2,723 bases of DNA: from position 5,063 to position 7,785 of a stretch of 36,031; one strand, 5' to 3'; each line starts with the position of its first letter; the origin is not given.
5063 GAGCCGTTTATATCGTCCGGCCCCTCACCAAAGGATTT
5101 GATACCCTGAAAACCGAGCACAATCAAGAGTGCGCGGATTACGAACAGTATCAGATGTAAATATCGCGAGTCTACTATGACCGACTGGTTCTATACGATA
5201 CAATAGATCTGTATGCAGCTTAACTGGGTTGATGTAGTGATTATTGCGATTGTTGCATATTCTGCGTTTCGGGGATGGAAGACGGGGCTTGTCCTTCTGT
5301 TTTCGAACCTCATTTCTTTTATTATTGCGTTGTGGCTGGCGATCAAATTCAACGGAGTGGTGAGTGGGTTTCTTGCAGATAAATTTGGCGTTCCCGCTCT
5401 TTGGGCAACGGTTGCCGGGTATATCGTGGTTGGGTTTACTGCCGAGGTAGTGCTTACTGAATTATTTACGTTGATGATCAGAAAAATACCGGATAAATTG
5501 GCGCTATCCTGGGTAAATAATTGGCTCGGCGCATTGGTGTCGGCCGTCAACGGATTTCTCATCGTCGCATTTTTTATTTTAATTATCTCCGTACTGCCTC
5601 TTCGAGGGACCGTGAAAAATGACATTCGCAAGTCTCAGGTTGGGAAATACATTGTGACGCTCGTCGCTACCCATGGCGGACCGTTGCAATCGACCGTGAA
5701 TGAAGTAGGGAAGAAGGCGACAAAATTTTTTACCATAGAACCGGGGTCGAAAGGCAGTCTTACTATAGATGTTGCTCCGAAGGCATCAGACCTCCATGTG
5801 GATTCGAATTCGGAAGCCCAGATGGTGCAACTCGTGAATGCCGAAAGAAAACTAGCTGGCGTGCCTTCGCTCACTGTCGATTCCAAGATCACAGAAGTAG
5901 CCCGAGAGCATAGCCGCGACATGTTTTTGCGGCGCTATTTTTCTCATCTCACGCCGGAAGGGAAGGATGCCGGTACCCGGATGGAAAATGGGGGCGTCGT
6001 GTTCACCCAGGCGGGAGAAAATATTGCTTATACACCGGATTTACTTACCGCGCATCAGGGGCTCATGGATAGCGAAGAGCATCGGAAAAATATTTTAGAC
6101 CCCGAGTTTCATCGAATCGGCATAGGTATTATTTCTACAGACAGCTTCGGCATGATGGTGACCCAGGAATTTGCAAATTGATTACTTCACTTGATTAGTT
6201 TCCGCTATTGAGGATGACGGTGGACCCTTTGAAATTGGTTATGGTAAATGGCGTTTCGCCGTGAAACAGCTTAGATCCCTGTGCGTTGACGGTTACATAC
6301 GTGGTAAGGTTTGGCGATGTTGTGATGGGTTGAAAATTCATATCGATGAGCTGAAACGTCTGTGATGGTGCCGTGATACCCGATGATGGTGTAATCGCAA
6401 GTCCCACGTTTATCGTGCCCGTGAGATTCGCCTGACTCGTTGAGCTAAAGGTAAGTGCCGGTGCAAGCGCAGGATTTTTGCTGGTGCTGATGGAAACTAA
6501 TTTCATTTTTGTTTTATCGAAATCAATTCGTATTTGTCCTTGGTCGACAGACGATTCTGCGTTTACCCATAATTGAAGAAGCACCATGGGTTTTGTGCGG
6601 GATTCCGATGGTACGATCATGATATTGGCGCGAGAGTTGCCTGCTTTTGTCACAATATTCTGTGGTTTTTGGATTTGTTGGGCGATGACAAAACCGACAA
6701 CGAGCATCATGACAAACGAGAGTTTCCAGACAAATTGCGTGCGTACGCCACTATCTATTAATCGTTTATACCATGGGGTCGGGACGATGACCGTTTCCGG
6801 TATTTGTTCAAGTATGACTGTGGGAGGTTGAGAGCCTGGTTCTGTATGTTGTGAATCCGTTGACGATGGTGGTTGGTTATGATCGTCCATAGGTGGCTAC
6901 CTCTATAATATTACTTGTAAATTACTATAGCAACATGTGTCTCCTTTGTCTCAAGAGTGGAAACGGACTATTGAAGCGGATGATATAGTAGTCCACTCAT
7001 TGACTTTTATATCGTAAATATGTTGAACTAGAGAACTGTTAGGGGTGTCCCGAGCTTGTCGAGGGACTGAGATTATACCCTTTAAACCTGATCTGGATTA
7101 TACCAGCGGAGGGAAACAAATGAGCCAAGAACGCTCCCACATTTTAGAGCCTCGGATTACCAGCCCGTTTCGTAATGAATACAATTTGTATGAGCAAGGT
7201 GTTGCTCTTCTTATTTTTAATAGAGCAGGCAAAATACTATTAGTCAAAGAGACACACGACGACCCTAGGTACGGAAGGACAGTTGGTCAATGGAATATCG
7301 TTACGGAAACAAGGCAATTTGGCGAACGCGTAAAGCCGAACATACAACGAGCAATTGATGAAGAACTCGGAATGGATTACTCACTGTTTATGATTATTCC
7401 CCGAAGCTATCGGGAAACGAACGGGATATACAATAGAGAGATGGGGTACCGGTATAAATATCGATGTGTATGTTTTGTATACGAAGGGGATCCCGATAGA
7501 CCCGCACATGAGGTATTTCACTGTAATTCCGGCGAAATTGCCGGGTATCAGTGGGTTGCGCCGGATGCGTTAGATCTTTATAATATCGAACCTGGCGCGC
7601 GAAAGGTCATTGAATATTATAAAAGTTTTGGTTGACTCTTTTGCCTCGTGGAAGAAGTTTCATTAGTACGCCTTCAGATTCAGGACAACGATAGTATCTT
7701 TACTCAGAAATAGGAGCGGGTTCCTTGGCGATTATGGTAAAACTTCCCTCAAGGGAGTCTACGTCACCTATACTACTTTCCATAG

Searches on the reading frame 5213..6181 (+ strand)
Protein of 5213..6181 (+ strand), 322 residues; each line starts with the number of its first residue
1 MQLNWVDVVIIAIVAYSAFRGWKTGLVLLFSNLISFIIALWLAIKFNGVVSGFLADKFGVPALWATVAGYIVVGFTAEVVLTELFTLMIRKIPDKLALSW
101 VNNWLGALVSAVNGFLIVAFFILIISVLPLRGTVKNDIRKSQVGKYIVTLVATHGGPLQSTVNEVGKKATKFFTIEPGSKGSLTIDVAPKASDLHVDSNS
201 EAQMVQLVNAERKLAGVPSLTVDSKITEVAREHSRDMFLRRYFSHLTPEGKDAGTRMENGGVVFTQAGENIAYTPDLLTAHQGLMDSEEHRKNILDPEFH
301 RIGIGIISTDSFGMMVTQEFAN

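Call 33: search_protein_families(library=pfam, proteins=[window:5213-6181:+], max_evalue=0.001)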
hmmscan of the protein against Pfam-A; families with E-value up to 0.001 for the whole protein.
window:5213-6181:+ (322 aa): 2 families
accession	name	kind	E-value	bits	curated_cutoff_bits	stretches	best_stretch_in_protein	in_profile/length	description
PF02674.22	Colicin_V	-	7.1e-19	68.7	29.3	1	6-148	1-140/144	Colicin V production protein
PF00188.32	CAP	-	9.6e-17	62.4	21.1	1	206-319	2-116/117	Cysteine-rich secretory protein family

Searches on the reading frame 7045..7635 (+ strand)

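Call 33: search_protein_families(library=pfam, proteins=[window:7045-7635:+], max_evalue=0.001)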
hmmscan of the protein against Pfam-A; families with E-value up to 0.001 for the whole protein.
window:7045-7635:+ (196 aa): 1 family
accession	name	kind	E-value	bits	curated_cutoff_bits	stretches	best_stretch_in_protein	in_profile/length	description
PF00293.34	NUDIX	-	9.6e-11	42.3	21.1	1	51-191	4-133/134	NUDIX domain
